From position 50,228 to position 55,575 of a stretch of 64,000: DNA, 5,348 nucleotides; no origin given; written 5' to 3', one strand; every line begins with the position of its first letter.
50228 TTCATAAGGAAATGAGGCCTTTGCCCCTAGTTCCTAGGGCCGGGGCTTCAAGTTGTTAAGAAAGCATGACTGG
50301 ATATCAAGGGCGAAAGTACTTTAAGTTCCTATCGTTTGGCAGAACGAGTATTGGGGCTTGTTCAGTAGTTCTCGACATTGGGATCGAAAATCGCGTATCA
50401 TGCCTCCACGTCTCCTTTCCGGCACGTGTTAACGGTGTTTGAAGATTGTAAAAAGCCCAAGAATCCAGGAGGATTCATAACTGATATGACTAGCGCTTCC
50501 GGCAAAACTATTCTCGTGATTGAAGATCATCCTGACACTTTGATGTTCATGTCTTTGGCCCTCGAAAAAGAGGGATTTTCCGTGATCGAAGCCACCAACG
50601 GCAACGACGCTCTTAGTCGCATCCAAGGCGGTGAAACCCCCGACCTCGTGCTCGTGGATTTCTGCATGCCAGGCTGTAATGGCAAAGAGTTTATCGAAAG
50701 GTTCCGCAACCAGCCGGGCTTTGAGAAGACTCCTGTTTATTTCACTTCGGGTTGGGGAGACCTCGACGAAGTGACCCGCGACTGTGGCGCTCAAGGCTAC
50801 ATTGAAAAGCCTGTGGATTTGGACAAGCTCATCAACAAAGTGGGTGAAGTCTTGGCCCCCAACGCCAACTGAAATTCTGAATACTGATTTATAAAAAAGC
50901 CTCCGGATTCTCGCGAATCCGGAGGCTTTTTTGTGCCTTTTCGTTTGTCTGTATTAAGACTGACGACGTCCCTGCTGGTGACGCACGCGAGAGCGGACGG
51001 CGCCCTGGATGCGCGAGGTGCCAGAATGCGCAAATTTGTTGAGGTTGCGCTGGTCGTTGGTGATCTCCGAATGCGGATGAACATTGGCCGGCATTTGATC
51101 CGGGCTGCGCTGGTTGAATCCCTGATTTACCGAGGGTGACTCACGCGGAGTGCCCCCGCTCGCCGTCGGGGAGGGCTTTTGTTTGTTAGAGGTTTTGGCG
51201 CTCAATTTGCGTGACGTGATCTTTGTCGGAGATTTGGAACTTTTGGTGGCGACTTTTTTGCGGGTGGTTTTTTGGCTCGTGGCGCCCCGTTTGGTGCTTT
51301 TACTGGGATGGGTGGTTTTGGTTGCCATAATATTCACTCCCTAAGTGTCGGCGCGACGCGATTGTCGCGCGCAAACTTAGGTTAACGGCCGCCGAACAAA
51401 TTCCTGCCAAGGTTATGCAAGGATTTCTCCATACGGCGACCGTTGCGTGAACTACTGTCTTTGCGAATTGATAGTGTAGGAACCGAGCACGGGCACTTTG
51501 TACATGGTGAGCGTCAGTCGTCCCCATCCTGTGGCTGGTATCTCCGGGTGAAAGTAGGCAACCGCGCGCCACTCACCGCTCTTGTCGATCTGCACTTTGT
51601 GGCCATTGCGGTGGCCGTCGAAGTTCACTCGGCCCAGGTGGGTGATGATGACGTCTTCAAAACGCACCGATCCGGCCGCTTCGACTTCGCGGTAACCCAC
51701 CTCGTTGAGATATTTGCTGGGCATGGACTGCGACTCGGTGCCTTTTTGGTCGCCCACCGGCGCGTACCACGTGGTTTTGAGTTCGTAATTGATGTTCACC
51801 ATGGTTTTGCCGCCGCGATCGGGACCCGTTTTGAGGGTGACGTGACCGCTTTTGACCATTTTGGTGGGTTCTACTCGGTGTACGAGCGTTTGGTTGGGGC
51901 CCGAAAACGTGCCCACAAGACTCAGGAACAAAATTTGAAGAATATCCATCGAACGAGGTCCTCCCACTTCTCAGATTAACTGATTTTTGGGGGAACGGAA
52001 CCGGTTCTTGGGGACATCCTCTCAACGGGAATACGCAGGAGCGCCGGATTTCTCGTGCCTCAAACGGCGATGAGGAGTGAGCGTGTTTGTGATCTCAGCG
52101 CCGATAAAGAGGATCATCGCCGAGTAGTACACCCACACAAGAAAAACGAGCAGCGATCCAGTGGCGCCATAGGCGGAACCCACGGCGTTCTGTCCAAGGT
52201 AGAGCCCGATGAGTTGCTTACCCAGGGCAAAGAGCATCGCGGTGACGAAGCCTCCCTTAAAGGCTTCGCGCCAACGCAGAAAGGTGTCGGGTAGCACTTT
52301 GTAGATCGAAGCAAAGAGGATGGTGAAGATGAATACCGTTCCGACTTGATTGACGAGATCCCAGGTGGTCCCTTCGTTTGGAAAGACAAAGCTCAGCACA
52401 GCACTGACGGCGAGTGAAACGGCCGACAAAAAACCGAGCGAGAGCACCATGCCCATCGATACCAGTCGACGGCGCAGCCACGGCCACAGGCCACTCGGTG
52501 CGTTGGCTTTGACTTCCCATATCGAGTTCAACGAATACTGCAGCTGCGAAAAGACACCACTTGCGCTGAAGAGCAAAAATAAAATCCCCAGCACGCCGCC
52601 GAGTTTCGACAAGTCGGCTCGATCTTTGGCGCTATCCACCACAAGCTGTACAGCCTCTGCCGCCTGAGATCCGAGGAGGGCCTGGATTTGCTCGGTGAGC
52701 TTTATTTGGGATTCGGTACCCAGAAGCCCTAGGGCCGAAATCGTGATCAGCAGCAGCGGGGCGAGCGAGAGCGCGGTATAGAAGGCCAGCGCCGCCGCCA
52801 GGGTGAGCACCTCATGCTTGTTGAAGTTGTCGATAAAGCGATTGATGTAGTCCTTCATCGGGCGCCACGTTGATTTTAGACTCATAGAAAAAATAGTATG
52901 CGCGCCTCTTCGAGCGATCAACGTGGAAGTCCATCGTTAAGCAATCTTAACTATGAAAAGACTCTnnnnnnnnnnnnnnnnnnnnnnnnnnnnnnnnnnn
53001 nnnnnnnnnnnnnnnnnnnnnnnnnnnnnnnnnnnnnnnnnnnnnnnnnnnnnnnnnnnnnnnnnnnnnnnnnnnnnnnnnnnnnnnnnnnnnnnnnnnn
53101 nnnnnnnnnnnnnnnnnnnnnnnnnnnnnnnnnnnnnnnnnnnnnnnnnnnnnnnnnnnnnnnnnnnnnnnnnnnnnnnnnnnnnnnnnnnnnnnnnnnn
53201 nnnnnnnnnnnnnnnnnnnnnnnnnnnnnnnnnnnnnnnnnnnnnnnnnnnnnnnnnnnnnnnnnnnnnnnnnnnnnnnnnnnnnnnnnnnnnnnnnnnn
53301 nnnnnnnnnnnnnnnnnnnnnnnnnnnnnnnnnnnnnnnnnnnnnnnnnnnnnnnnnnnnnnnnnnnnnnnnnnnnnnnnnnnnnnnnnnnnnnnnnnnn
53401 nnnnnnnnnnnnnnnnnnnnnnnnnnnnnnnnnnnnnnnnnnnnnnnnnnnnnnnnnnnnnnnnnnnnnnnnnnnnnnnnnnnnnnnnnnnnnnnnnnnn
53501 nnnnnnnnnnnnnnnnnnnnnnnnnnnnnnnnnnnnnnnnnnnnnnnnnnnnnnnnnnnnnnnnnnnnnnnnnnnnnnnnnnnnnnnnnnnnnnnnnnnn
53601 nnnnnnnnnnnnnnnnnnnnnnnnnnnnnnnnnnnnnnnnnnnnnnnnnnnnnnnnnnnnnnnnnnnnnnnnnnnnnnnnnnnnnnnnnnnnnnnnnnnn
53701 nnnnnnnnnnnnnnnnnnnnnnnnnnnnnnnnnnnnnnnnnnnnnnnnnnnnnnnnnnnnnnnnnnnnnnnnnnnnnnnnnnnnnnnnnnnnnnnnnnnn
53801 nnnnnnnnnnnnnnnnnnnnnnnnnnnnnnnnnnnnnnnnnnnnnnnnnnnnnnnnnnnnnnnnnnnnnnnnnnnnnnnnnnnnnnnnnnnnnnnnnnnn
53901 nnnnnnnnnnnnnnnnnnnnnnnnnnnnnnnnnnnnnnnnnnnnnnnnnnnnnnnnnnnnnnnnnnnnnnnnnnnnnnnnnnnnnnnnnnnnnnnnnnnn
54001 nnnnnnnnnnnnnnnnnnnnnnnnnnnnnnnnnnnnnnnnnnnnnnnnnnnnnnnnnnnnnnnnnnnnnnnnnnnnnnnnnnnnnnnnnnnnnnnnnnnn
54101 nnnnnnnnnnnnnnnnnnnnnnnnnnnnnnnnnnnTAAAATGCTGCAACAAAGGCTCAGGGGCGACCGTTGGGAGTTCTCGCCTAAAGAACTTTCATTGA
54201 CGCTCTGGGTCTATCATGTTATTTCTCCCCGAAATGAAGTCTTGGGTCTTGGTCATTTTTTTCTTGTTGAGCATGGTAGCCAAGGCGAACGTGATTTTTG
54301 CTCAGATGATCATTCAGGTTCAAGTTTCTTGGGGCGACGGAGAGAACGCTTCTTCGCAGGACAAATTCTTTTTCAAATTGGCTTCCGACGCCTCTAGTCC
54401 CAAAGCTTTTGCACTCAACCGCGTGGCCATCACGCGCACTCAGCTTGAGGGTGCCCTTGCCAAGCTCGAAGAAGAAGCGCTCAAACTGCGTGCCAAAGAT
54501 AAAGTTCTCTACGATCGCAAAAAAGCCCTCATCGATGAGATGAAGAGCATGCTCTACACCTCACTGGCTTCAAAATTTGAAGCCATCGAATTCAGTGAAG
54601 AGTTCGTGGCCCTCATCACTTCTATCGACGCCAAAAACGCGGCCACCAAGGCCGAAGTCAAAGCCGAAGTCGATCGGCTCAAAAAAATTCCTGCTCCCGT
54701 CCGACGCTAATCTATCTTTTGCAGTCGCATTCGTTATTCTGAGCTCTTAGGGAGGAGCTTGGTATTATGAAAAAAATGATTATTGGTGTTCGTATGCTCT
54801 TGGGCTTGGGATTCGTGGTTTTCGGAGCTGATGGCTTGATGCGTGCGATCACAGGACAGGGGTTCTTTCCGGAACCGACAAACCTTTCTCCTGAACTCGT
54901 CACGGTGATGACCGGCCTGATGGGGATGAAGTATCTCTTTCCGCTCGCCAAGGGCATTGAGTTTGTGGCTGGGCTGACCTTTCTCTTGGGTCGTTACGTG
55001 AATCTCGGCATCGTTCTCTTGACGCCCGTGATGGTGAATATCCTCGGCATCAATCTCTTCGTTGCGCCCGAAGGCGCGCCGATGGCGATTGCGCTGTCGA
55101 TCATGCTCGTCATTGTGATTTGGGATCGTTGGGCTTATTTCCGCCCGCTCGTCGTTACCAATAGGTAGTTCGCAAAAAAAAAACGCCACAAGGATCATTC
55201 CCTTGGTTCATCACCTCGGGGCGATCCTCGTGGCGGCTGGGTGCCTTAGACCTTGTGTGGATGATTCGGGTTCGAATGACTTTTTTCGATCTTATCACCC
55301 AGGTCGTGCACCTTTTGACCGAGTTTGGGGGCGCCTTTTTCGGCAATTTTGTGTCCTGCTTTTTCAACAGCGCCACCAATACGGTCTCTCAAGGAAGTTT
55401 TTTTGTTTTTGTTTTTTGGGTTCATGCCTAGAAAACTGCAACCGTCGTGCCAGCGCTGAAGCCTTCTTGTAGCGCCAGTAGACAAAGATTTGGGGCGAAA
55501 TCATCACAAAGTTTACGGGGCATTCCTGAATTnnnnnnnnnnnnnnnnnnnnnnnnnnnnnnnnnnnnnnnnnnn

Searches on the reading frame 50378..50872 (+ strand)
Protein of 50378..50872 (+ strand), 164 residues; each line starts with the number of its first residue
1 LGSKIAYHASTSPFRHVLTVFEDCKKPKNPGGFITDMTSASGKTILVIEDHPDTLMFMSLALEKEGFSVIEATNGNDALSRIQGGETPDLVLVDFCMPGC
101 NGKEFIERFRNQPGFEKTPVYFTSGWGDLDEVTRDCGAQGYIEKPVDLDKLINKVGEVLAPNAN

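Call 3: search_protein_families(library=pfam, proteins=[window:50378-50872:+])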
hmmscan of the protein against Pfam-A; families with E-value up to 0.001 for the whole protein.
window:50378-50872:+ (164 aa): 1 family
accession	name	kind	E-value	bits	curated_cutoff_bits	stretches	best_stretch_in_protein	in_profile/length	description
PF00072.30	Response_reg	-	2.4e-23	82.8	30.2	1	45-155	1-110/111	Response regulator receiver domain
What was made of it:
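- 50486..50872 (+): Single-domain response-regulator receiver gene, a conserved neighbour downstream of DUF2383. A role as partner of the EBP is possible but unproven. Pfam Response_reg (call 3).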

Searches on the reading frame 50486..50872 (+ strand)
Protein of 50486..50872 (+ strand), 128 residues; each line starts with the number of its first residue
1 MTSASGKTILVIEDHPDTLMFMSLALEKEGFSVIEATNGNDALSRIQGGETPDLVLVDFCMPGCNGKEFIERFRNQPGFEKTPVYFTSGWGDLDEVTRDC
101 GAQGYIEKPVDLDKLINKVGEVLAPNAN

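Call 39: search_protein_families(library=ncbifam, proteins=[window:50486-50872:+], max_evalue=0.01)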
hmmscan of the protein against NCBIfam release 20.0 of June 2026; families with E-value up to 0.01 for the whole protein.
window:50486-50872:+ (128 aa): 94 families (the best 25 are shown)
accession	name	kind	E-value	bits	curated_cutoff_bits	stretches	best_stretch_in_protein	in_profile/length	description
TIGR02154.1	PhoB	equivalog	6.7e-17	61.6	296.2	1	7-123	3-120/226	phosphate regulon transcriptional regulator PhoB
NF045717.1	DVU0259_DivK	exception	5.2e-16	58.9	160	1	7-123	3-116/117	DVU0259 family response regulator domain-containing protein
NF041866.1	EpsW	equivalog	3.9e-15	55.6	200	1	7-124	6-126/131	exopolysaccharide biosynthesis response regulator EpsW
NF007969.0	PRK10693.1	equivalog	1.1e-14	54.3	329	1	5-126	6-127/337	two-component system response regulator RssB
NF047793.1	ResRegPgtA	equivalog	3.1e-14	52.6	650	1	6-124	5-122/414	two-component system response regulator PgtA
NF053854.1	RespRegPhoBBctds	equivalog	7.4e-14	51.6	270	1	9-124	1-116/225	two-component system response regulator PhoB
NF040689.1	MtrAB_MtrA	equivalog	1.5e-13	50.6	300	1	9-121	1-111/219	MtrAB system response regulator MtrA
NF007135.0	PRK09581.1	equivalog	5.9e-13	48.4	474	1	8-119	4-116/457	PleD family two-component system response regulator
NF040534.1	resp_reg_YycF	equivalog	7.9e-13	48.2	340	1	7-120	1-112/231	response regulator YycF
NF041733.1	resp_reg_CseB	equivalog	1e-12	48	350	1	8-123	2-115/228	two-component system response regulator CseB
NF012227.0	AdeR_RR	equivalog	1.1e-12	48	340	1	4-123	9-126/239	efflux system response regulator transcription factor AdeR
TIGR01387.1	cztR_silR_copR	subfamily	2.6e-12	46.9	279.2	1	9-123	1-114/218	heavy metal response regulator transcription factor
NF033120.0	vanR_FM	exception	7.7e-12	45.3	460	1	8-119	5-114/231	vancomycin resistance response regulator transcription factor, VanR-F/VanR-M family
NF046026.1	HisKinCckACaul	equivalog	8.6e-12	43.9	1000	1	8-123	560-676/678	cell cycle histidine kinase CckA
NF007546.0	PRK10161.1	equivalog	8.9e-12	45.1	471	1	7-123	3-120/229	phosphate response regulator transcription factor PhoB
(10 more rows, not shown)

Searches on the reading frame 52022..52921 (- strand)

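Call 3: search_protein_families(library=pfam, proteins=[window:52022-52921:-])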
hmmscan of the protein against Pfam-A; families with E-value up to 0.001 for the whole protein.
window:52022-52921:- (299 aa): 1 family
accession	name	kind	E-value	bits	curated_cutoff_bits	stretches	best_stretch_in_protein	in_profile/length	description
PF03631.20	Virul_fac_BrkB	-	4.2e-52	177.8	33.7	1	35-282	2-256/259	Virulence factor BrkB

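Call 39: search_protein_families(library=ncbifam, proteins=[window:52022-52921:-], max_evalue=0.01)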
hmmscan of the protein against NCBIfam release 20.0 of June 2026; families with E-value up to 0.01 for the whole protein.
window:52022-52921:- (299 aa): 4 families
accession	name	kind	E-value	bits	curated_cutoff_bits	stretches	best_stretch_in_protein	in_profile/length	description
TIGR00765.1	yihY_not_rbn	subfamily_domain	2.5e-32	112.8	73.15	1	25-281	2-256/259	YihY family inner membrane protein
NF003256.0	PRK04214.1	equivalog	2.7e-30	105.7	500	1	31-285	25-277/412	ribonuclease BN/unknown domain fusion protein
NF002457.0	PRK01637.1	equivalog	5.4e-30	104.6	307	1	13-291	7-284/295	virulence factor BrkB family protein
TIGR00766.1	TIGR00766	equivalog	9.4e-14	51.3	213.65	1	27-275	4-254/263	inner membrane protein YhjD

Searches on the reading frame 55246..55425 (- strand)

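Call 73: search_protein_families(library=pfam, proteins=[window:55246-55425:-], max_evalue=0.1)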
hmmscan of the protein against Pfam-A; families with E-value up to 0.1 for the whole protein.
window:55246-55425:- (59 aa): 1 family
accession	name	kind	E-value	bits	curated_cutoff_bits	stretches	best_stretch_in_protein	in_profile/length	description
PF14013.11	MT0933_antitox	-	0.053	14.2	27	1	14-48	13-47/49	MT0933-like antitoxin protein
